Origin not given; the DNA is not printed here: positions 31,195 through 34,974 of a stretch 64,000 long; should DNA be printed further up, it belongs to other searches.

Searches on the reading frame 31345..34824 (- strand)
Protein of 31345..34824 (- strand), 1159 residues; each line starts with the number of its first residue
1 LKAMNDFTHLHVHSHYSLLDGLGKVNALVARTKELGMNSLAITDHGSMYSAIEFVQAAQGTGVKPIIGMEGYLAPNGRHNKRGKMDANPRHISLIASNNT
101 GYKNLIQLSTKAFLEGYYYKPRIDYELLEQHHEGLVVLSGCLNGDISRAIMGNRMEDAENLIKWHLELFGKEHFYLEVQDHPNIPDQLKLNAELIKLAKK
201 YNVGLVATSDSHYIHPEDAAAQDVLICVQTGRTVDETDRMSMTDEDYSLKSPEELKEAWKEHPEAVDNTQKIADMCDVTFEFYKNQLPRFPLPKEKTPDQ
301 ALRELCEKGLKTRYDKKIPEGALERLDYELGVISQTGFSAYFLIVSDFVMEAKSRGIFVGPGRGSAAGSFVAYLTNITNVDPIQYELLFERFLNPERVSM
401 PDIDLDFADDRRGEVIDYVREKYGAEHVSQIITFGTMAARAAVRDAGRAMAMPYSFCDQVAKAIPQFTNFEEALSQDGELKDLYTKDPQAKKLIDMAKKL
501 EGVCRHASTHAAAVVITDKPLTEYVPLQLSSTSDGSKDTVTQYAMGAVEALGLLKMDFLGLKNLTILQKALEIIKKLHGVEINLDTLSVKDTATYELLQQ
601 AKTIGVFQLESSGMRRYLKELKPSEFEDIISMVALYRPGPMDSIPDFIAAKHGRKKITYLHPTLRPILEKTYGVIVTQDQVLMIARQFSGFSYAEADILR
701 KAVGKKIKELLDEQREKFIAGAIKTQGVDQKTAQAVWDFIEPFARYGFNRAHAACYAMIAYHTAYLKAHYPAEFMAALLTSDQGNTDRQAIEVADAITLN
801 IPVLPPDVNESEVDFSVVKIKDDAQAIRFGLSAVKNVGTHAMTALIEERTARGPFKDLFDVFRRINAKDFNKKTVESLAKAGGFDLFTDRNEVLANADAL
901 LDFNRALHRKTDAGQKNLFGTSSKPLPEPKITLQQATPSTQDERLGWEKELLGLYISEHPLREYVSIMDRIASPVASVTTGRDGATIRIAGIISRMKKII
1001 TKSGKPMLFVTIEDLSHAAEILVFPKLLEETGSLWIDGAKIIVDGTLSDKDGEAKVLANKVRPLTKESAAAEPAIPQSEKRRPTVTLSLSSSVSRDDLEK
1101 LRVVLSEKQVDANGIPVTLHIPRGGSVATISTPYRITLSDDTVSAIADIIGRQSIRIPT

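Call 9: search_protein_families(library=pfam, proteins=[window:31345-34824:-])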
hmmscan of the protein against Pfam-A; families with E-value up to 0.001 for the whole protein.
window:31345-34824:- (1159 aa): 5 families
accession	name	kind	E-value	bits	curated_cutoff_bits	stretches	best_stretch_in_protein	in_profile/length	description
PF07733.18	DNA_pol3_alpha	-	5.1e-104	347.9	23.9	1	301-560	2-260/260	Bacterial DNA polymerase III alpha NTPase domain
PF17657.6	DNA_pol3_finger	-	6.6e-61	204.9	22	1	563-725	1-165/166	Bacterial DNA polymerase III alpha subunit finger domain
PF02811.25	PHP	-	1.1e-55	188.8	26.4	1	9-181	1-164/164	PHP domain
PF14579.12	HHH_6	-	3.1e-27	95.1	25.6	1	801-890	2-87/90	Helix-hairpin-helix motif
PF01336.31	tRNA_anti-codon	-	2.6e-08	34.1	27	1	987-1064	1-75/75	OB-fold nucleic acid binding domain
